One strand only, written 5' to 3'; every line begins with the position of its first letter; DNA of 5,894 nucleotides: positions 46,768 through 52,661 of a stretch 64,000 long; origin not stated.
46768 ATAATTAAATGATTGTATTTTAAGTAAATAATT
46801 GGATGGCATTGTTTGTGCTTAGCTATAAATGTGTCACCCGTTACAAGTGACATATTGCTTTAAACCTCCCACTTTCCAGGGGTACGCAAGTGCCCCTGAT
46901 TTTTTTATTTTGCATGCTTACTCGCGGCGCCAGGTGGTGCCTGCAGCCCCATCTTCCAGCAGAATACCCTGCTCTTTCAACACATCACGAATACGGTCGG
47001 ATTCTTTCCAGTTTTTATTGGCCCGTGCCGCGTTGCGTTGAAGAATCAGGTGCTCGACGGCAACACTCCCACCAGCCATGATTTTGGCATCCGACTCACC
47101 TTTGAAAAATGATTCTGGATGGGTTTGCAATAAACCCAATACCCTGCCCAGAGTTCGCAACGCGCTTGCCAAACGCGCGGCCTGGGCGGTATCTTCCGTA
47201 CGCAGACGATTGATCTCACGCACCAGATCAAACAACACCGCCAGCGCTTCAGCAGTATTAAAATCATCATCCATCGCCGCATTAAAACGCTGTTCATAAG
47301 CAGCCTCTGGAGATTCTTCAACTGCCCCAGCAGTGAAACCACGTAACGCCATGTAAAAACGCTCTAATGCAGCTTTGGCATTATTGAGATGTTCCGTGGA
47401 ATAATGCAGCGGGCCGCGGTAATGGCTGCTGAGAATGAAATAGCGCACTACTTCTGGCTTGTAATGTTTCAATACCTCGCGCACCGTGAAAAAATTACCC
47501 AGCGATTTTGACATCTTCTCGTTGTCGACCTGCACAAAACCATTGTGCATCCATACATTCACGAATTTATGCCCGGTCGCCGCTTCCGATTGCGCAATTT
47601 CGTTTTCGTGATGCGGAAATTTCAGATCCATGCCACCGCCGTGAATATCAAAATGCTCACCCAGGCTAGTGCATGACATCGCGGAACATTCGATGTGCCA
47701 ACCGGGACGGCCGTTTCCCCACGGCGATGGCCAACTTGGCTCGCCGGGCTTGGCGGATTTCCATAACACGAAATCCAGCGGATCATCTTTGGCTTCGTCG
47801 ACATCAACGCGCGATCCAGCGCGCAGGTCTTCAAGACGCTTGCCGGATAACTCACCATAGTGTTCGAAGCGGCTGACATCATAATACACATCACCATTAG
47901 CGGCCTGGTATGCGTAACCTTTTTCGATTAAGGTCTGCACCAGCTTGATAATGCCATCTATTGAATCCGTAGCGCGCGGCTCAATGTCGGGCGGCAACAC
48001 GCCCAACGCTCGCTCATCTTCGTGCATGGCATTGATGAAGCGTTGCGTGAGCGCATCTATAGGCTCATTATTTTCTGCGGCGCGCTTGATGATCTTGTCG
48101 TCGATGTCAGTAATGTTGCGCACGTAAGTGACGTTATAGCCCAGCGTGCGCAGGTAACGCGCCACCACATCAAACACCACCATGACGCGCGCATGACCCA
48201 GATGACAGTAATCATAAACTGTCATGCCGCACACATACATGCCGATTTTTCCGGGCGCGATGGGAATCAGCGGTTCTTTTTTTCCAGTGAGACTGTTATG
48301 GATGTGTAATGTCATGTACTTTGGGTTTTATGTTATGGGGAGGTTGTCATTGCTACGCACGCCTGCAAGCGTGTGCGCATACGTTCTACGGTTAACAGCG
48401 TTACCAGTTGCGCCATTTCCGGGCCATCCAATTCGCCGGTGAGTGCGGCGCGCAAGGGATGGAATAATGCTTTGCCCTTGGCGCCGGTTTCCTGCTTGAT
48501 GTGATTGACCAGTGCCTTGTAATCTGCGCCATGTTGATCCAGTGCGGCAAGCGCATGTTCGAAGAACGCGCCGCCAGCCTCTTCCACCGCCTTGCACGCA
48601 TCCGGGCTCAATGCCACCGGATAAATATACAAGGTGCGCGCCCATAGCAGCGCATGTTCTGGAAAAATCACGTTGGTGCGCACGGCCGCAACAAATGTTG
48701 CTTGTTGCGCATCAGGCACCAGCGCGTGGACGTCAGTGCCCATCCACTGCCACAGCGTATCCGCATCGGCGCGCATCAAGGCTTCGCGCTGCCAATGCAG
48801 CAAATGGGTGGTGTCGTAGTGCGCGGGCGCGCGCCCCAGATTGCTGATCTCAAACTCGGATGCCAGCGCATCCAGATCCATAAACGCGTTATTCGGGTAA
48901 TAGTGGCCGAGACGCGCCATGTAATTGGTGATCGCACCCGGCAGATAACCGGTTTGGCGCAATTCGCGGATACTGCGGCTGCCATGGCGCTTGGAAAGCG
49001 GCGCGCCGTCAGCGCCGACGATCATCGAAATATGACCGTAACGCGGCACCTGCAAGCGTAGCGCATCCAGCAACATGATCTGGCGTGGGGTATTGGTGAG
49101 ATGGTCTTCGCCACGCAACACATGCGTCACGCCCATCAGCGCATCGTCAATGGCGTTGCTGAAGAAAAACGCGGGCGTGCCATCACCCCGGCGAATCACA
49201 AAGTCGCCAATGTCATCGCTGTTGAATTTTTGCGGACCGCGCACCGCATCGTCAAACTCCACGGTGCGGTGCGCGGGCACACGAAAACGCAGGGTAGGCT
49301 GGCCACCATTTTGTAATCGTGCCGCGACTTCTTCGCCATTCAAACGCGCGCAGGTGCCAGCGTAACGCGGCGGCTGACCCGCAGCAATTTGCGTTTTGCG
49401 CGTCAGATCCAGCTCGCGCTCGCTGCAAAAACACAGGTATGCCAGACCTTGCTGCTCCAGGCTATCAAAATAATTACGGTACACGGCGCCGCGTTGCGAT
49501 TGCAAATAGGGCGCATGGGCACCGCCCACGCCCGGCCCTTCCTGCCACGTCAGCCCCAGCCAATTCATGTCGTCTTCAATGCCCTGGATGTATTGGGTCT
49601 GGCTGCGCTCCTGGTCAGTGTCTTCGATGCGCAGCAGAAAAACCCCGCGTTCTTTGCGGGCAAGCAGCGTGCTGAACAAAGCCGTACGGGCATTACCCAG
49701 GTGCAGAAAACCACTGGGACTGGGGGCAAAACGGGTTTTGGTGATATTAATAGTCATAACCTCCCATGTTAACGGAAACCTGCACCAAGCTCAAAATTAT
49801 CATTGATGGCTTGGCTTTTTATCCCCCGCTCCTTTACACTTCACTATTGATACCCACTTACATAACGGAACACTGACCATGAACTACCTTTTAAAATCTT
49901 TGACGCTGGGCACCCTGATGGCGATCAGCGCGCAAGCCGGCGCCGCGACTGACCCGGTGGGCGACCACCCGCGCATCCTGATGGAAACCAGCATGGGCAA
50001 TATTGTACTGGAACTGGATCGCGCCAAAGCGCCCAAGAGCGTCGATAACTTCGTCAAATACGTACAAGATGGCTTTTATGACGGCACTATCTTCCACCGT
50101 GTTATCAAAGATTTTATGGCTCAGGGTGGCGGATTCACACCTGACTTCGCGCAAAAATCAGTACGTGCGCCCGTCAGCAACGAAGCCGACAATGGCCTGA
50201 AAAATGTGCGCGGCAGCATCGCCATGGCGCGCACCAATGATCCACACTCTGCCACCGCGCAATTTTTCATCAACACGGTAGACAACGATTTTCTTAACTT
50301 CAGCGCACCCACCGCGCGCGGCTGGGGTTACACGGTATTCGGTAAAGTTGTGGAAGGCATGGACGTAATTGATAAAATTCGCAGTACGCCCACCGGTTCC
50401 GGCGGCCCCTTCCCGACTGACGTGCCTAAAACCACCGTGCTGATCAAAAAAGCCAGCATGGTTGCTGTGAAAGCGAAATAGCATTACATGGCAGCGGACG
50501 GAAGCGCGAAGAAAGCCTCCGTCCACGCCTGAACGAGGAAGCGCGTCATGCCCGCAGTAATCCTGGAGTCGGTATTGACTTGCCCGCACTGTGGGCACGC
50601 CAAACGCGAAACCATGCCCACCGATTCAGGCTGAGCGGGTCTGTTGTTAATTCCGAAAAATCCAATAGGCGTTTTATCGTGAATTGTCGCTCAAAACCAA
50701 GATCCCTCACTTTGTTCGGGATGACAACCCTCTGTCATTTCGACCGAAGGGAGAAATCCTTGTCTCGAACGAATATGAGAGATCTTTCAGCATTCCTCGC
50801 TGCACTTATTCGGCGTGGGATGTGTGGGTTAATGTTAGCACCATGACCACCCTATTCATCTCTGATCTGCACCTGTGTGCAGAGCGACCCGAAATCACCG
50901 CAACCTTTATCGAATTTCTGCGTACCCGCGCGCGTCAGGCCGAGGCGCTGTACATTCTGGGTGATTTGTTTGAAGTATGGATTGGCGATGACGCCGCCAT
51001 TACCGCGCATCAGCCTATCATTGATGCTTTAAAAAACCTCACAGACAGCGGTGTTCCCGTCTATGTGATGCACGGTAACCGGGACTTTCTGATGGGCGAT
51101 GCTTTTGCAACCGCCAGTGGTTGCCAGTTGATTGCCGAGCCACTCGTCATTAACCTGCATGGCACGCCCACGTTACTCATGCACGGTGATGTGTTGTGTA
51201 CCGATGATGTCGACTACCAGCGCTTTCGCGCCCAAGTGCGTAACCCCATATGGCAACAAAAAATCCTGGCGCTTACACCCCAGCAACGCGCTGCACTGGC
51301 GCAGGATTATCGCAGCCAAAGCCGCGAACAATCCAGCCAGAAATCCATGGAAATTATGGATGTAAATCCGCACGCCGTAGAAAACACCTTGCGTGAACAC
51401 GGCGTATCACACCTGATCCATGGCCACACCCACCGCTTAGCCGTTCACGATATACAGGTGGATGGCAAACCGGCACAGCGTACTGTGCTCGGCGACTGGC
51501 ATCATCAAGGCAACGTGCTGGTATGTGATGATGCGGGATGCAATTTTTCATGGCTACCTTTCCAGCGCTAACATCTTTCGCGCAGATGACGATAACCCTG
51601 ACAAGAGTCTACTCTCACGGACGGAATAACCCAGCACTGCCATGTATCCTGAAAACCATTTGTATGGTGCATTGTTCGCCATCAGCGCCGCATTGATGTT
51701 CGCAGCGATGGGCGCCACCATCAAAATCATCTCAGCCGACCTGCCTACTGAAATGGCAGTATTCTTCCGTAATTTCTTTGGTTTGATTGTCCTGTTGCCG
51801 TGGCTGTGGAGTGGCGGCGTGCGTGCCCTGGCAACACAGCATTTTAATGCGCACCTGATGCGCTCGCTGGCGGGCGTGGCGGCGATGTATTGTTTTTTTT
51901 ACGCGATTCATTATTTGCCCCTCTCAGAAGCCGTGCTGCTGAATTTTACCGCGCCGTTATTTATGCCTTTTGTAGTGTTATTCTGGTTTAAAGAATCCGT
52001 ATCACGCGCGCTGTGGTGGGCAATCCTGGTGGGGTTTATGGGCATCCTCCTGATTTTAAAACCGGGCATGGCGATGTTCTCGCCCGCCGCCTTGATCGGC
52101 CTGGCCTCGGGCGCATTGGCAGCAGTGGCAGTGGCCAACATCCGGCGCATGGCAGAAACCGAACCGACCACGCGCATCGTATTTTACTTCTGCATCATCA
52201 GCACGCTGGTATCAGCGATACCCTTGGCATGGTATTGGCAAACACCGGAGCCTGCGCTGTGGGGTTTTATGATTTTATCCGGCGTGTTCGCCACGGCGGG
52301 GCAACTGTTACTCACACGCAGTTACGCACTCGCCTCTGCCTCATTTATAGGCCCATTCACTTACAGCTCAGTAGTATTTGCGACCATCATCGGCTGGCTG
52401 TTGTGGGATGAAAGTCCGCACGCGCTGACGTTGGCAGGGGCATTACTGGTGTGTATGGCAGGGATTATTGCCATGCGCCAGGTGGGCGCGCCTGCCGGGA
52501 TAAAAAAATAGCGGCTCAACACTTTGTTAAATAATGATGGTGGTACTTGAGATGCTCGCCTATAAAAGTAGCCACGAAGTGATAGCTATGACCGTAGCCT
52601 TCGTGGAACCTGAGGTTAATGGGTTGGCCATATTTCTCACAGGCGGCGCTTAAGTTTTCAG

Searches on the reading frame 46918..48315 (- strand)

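Call 64: search_protein_families(library=pfam, max_evalue=1e-10, proteins=[window:46918-48315:-])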
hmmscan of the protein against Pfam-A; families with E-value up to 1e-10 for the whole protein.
window:46918-48315:- (465 aa): 3 families
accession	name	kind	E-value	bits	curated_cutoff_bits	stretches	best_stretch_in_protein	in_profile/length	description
PF01406.26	tRNA-synt_1e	-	6.6e-142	472.7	27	1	18-314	4-300/301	tRNA synthetases class I (C) catalytic domain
PF09190.17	DALR_2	-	4.2e-23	82.1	22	1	343-397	1-57/57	DALR domain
PF09334.17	tRNA-synt_1g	-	5.5e-15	55.5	20.1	0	244-298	304-358/391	tRNA synthetases class I (M)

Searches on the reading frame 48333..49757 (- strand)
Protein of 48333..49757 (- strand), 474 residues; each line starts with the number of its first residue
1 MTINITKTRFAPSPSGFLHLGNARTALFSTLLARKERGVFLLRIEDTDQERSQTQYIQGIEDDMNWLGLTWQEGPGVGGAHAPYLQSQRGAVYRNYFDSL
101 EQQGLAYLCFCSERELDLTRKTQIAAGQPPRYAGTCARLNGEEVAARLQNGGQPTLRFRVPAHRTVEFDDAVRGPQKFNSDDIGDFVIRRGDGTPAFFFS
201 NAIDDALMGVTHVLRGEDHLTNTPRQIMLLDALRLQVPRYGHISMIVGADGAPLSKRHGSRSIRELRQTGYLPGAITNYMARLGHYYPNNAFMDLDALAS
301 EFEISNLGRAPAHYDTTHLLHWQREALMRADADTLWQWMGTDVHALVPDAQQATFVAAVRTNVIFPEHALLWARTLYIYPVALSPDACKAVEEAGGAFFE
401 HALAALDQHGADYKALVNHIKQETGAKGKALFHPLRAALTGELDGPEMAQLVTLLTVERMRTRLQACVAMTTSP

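Call 64: search_protein_families(library=pfam, max_evalue=1e-10, proteins=[window:48333-49757:-])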
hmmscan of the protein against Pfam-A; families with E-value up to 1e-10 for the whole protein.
window:48333-49757:- (474 aa): 1 family
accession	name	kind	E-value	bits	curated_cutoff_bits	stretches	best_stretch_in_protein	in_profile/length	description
PF00749.27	tRNA-synt_1c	-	8.5e-85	284.9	23.4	1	7-319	3-312/314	tRNA synthetases class I (E and Q), catalytic domain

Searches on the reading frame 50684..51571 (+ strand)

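Call 64: search_protein_families(library=pfam, max_evalue=1e-10, proteins=[window:50684-51571:+])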
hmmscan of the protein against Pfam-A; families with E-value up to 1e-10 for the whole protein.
window:50684-51571:+ (295 aa): 1 family
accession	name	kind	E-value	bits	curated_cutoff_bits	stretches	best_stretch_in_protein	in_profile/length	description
PF00149.33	Metallophos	-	1.4e-11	45.6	21.5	1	54-251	1-190/191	Calcineurin-like phosphoesterase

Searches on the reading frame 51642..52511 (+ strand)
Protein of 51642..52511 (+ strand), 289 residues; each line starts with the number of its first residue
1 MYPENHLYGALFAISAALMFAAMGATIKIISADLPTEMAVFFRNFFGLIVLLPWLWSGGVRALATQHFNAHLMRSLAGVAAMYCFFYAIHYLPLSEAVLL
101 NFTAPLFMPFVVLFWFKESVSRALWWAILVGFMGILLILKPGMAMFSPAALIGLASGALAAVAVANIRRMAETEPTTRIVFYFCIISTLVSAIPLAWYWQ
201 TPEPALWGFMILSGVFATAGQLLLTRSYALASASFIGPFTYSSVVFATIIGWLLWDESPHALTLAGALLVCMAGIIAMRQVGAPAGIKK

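Call 64: search_protein_families(library=pfam, max_evalue=1e-10, proteins=[window:51642-52511:+])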
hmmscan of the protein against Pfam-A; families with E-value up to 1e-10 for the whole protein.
window:51642-52511:+ (289 aa): 1 family
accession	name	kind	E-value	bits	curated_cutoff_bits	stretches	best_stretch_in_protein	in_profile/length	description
PF00892.27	EamA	-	2.5e-33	115.7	28.2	2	8-139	2-134/135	EamA-like transporter family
